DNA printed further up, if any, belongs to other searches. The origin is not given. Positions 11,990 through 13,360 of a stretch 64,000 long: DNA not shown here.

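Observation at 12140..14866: PhnW-like aminotransferase, CDP-alcohol phosphatidyltransferase and flippase-like protein: possible unusual head-group (phosphono- or amino-lipid) module convergent on the lipid operon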

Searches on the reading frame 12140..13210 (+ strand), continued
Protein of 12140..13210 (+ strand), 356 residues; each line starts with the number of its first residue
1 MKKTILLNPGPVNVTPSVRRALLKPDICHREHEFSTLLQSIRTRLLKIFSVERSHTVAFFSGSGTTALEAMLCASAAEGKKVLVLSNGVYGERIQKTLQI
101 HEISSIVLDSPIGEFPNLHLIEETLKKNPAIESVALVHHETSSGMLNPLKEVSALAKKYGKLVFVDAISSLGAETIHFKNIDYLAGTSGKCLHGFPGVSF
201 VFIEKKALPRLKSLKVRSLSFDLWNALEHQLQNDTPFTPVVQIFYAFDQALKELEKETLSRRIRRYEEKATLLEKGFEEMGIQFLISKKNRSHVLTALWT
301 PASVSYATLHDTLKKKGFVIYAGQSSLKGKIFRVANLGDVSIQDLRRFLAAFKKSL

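Call 43: find_related_loci(query=L008:165-1268:+, collection=metagenome_contigs, flank=10000)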
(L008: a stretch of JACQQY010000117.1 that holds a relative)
Query L008:165-1268:+ (367 aa) in metagenome_contigs; peptide patterns used: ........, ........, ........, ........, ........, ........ (x = any residue, [..] = any of these).
600 stretches matched a pattern (row limit reached: there are more); 494 encode a relative of the query (tblastn E <= 1e-3); the best 80 are kept; 80 distinct loci.
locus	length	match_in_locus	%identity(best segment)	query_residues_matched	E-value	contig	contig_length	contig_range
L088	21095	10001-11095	71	1-365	4e-179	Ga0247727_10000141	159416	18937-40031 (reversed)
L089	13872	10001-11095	69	1-365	3e-171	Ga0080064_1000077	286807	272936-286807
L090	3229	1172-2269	66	1-366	9e-179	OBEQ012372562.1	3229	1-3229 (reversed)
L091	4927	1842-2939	64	1-366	1e-171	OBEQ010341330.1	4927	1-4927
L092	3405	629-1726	68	1-366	2e-175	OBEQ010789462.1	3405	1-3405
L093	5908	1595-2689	70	1-365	3e-168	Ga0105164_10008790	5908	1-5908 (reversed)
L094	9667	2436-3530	66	1-365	1e-165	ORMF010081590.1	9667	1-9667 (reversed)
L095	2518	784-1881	66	1-366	2e-176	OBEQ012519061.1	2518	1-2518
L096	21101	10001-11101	65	1-367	3e-164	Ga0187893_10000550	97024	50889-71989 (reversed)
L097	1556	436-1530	65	1-365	5e-178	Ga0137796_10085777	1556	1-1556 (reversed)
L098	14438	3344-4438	69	1-366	4e-161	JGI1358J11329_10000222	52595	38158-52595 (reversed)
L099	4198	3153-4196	65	1-348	1e-160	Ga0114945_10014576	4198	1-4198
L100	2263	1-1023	65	27-365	2e-159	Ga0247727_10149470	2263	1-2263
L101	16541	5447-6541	64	1-365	5e-149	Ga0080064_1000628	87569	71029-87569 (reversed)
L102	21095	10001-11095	60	1-365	5e-145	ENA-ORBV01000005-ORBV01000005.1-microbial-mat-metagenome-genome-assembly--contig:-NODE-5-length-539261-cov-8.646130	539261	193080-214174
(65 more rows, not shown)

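Call 49: search_protein_families(library=pfam, proteins=[L088:3272-5770:+, L088:5961-8255:+, L088:8298-10004:+, L088:10001-11110:+, L088:12391-13956:+, L088:13973-15664:+, L088:15754-16566:+, L088:16512-18323:+, L088:2267-3178:+], max_evalue=0.0001)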
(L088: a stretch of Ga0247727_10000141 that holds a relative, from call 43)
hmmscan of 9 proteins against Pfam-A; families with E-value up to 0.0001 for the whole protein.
L088:3272-5770:+ (832 aa): 4 families
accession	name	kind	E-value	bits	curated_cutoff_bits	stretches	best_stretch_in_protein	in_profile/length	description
PF13603.12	tRNA-synt_1_2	-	1.2e-64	217.7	25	1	243-426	1-185/185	Leucyl-tRNA synthetase, editing domain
PF00133.28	tRNA-synt_1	-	4.1e-50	171.2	22.7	2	35-246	1-225/414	tRNA synthetases class I (I, L, M and V)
PF09334.17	tRNA-synt_1g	-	1e-25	90.8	20.1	1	63-194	7-135/391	tRNA synthetases class I (M)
PF08264.19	Anticodon_1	-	3.3e-21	76.2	25.1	1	681-794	4-144/148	Anticodon-binding domain of tRNA ligase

L088:5961-8255:+ (764 aa): 4 families
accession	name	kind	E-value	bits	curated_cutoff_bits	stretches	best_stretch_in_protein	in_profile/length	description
PF03772.21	Competence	-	1.2e-58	199.1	23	1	197-468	1-265/270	Competence protein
PF13567.11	DUF4131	-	1.5e-18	67.5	31.6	1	9-152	28-161/165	Domain of unknown function (DUF4131)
PF00753.33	Lactamase_B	-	1.9e-13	51.2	22.7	1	509-656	2-143/196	Metallo-beta-lactamase superfamily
PF12706.13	Lactamase_B_2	-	1.4e-08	35.1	27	1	525-664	2-144/200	Beta-lactamase superfamily domain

L088:8298-10004:+ (568 aa): 2 families
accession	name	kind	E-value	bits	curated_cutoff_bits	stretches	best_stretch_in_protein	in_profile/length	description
PF13714.12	PEP_mutase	-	1.2e-58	199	31.5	1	8-250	1-237/240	Phosphoenolpyruvate phosphomutase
PF12804.13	NTP_transf_3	-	6.5e-10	39.9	27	1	326-418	18-116/160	MobA-like NTP transferase domain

L088:10001-11110:+ (369 aa): 2 families
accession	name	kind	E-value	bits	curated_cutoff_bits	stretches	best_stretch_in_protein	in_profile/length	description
PF02775.26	TPP_enzyme_C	-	3.1e-21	76.2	21.9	1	220-335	25-151/151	Thiamine pyrophosphate enzyme, C-terminal TPP binding domain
PF02776.23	TPP_enzyme_N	-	6e-06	26.5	26.8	1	7-98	7-98/119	Thiamine pyrophosphate enzyme, N-terminal TPP binding domain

L088:12391-13956:+ (521 aa): 9 families
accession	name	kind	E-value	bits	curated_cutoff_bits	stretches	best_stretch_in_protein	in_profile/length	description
PF01078.27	Mg_chelatase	-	4.5e-98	327.1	20.3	1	203-407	1-204/207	Magnesium chelatase, subunit ChlI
PF13541.12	ChlI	-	8.2e-46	155.3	27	1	28-151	1-121/121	Subunit ChlI of Mg-chelatase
PF13335.12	Mg_chelatase_C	-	6.9e-31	107.1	26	1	416-512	1-94/94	Magnesium chelatase, subunit ChlI C-terminal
PF07728.20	AAA_5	-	2.3e-11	44.3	22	1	226-363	1-125/139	AAA domain (dynein-related subfamily)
PF00493.29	MCM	-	2.3e-10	40.4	23.3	1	218-369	51-180/224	MCM P-loop domain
PF00158.32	Sigma54_activat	-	3.2e-06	27.4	20.2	1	216-360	14-142/168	Sigma-54 interaction domain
PF00004.35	AAA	-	6.8e-06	27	21.2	0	227-402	1-129/131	ATPase family associated with various cellular activities (AAA)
PF07724.20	AAA_2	-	1.3e-05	25.7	27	0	226-341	5-107/166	AAA domain (Cdc48 subfamily)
PF05496.18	RuvB_N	-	1.3e-05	25.4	27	0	207-250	9-59/159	Holliday junction DNA helicase RuvB P-loop domain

L088:13973-15664:+ (563 aa): 3 families
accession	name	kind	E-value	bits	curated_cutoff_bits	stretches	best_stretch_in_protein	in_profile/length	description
PF15902.12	Sortilin-Vps10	-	4.3e-06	26.2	33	1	84-168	3-86/446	Sortilin, neurotensin receptor 3,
PF24807.1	WD40_CDC20-Fz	-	6.5e-05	22.8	200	0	73-183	20-125/292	CDC20/Fizzy WD40 domain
PF21544.3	PorZ_N_b_propeller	-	9.9e-05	23.1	27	0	256-364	30-139/154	TSS9, PorZ, N-terminal beta-propeller domain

L088:15754-16566:+ (270 aa): 1 family
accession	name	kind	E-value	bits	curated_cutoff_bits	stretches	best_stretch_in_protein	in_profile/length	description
PF00116.26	COX2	-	3.4e-15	56.5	22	1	157-239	34-113/120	Cytochrome C oxidase subunit II, periplasmic domain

L088:16512-18323:+ (603 aa): 1 family
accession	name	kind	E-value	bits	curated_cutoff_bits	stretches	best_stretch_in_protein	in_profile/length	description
PF00115.25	COX1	-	4.2e-137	458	34.8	1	49-523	2-435/436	Cytochrome C and Quinol oxidase polypeptide I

L088:2267-3178:+ (303 aa): 1 family
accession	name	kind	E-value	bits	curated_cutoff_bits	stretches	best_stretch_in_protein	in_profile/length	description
PF13189.12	Cytidylate_kin2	-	8e-31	108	28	1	94-272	2-175/176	Cytidylate kinase-like family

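Call 50: search_protein_families(library=pfam, proteins=[L096:4585-5646:+, L096:5643-6419:+, L096:6453-7595:+, L096:7592-8317:+, L096:8301-10004:+, L096:11101-12225:+, L096:12222-13427:+, L096:13424-14236:+, L096:14166-15206:+, L096:15056-16795:+], max_evalue=0.0001)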
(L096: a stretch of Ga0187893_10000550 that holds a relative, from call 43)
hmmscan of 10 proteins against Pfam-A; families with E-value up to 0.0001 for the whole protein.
L096:4585-5646:+ (353 aa): 2 families
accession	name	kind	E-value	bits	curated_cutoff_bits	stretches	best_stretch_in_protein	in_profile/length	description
PF02661.23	Fic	-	1.7e-22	80.5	24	1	106-211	2-93/93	Fic/DOC family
PF08220.18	HTH_DeoR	-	1.5e-08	34.7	21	1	296-339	1-44/57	DeoR-like helix-turn-helix domain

L096:5643-6419:+ (258 aa): 2 families
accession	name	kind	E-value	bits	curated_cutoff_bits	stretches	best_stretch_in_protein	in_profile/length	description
PF13578.12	Methyltransf_24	-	6.3e-13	50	26.3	1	104-223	2-105/105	Methyltransferase domain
PF01596.23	Methyltransf_3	-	5.4e-11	42.6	22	1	82-222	28-154/204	O-methyltransferase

L096:6453-7595:+ (380 aa): 5 families
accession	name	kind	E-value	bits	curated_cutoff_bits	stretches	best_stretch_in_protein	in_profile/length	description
PF01381.28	HTH_3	-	4e-16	59.2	23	1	17-69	2-53/55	Helix-turn-helix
PF12844.13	HTH_19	-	1.5e-13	50.9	30.2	1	13-69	1-56/64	Helix-turn-helix domain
PF12804.13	NTP_transf_3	-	1.6e-13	51.6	27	1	127-238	1-110/160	MobA-like NTP transferase domain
PF13560.12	HTH_31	-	3.5e-11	43.7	27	1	12-68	2-58/64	Helix-turn-helix domain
PF00483.29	NTP_transferase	-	5.3e-08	33.2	21.2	1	126-178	1-54/245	Nucleotidyl transferase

L096:7592-8317:+ (241 aa): 1 family
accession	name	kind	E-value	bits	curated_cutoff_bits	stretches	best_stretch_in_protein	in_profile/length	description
PF13443.12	HTH_26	-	2.3e-05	25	22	1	27-77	12-63/63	Cro/C1-type HTH DNA-binding domain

L096:8301-10004:+ (567 aa): 2 families
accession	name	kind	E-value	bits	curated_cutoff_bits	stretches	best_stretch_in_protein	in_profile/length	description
PF13714.12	PEP_mutase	-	8.6e-58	196.2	31.5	1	7-252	1-239/240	Phosphoenolpyruvate phosphomutase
PF12804.13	NTP_transf_3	-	2.3e-07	31.6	27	1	321-415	18-109/160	MobA-like NTP transferase domain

L096:11101-12225:+ (374 aa): 3 families
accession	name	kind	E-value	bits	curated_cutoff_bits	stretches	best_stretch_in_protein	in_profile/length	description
PF25137.1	ADH_Fe_C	-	4.4e-39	134.6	27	1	187-372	1-192/194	Fe-containing alcohol dehydrogenase family, C-terminal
PF00465.25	Fe-ADH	-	4.1e-37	127.8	31.3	1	8-176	1-168/168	Iron-containing alcohol dehydrogenase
PF13685.12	Fe-ADH_2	-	3e-10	40.7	28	1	13-107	2-95/149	Iron-containing alcohol dehydrogenase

L096:12222-13427:+ (401 aa): 2 families
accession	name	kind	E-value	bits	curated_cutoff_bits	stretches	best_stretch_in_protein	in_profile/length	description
PF25182.1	NonGDSL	-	1.3e-06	28.4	80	1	73-146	23-99/220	Non-GDSL lipase-like family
PF13472.12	Lipase_GDSL_2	-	3e-06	28.3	32.9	1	83-161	2-82/178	GDSL-like Lipase/Acylhydrolase family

L096:13424-14236:+ (270 aa): 1 family
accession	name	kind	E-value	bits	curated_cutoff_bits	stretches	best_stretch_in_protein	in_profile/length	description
PF00487.30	FA_desaturase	-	1.2e-33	117.4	29.7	1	36-252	6-249/253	Fatty acid desaturase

L096:14166-15206:+ (346 aa): 7 families
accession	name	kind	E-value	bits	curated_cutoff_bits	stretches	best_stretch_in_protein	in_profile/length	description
PF13489.12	Methyltransf_23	-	8.5e-27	94.3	27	1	126-272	20-163/164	Methyltransferase domain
PF13847.12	Methyltransf_31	-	1.2e-17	64.4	27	1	129-267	4-145/145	Methyltransferase domain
PF08241.18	Methyltransf_11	-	1.4e-16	61.4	21.2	1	133-224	1-95/95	Methyltransferase domain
PF08242.18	Methyltransf_12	-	1.3e-15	58.3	30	1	133-222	1-98/98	Methyltransferase domain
PF13649.12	Methyltransf_25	-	7.1e-15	55.9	27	1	132-220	1-97/97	Methyltransferase domain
PF07021.18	MetW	-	1e-10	42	21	1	122-215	8-101/193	Methionine biosynthesis protein MetW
PF02353.26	CMAS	-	5.2e-05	23.1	27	1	127-276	62-218/273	Mycolic acid cyclopropane synthetase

L096:15056-16795:+ (579 aa): 1 family
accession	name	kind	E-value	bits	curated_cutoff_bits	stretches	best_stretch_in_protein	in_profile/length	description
PF13231.12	PMT_2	-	2.7e-11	44.4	26.1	1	132-283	9-160/160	Dolichyl-phosphate-mannose-protein mannosyltransferase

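Call 52: list_cluster_members(proteins=[L088:8298-10004:+, L088:10001-11110:+, L088:12391-13956:+, L088:5961-8255:+, P0127, P0019])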
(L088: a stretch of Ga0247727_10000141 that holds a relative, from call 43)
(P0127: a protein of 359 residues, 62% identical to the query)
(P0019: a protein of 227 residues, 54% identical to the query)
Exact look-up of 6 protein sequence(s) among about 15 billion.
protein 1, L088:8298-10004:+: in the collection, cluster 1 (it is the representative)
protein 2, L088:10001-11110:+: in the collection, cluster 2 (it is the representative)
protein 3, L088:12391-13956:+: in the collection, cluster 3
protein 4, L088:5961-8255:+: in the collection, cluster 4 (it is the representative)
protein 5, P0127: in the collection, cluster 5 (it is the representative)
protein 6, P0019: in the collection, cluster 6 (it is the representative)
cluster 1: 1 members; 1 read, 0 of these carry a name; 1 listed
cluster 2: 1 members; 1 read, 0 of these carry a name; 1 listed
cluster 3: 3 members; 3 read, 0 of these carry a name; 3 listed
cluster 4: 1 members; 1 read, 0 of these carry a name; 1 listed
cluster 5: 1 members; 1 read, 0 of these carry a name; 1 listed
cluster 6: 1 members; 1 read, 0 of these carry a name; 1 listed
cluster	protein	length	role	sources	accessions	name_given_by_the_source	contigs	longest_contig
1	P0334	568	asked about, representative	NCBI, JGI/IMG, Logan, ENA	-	-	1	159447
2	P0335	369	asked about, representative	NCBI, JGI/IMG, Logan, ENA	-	-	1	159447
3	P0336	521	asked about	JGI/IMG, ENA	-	-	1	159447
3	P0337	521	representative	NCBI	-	-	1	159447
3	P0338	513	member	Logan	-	-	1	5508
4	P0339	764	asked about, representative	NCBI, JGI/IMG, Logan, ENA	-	-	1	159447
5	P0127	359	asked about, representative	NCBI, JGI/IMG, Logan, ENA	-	-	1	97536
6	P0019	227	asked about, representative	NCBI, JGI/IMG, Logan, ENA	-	-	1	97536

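Call 53: find_encoding_contigs(protein=P0334, flank=3000, max_places=6)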
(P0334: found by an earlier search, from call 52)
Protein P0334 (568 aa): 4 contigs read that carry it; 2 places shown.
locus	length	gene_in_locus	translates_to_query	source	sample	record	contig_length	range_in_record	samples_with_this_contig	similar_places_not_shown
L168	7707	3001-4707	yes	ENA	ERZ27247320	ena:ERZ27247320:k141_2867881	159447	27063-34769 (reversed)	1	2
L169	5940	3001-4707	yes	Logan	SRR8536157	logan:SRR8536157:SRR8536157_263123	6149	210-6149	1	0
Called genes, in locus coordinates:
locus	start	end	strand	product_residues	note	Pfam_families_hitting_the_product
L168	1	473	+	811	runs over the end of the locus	PF00133:tRNA-synt_1, PF09334:tRNA-synt_1g, PF13603:tRNA-synt_1_2, PF00133:tRNA-synt_1, PF08264:Anticodon_1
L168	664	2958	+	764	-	PF13567:DUF4131, PF03772:Competence, PF00753:Lactamase_B, PF12706:Lactamase_B_2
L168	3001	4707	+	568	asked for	PF13714:PEP_mutase, PF12804:NTP_transf_3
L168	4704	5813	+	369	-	PF02776:TPP_enzyme_N (faint), PF02775:TPP_enzyme_C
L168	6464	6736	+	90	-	PF04026:SpoVG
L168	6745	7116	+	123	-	PF08378:NERD (weak), PF02021:UPF0102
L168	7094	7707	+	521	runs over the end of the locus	PF13541:ChlI, PF00158:Sigma54_activat (faint), PF00493:MCM, PF01078:Mg_chelatase, PF05496:RuvB_N (faint), PF00004:AAA (faint), PF07728:AAA_5, PF13335:Mg_chelatase_C, +1 more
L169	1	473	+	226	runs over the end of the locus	?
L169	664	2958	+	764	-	PF13567:DUF4131, PF03772:Competence, PF00753:Lactamase_B, PF12706:Lactamase_B_2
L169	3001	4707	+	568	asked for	PF13714:PEP_mutase, PF12804:NTP_transf_3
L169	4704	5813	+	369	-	PF02776:TPP_enzyme_N (faint), PF02775:TPP_enzyme_C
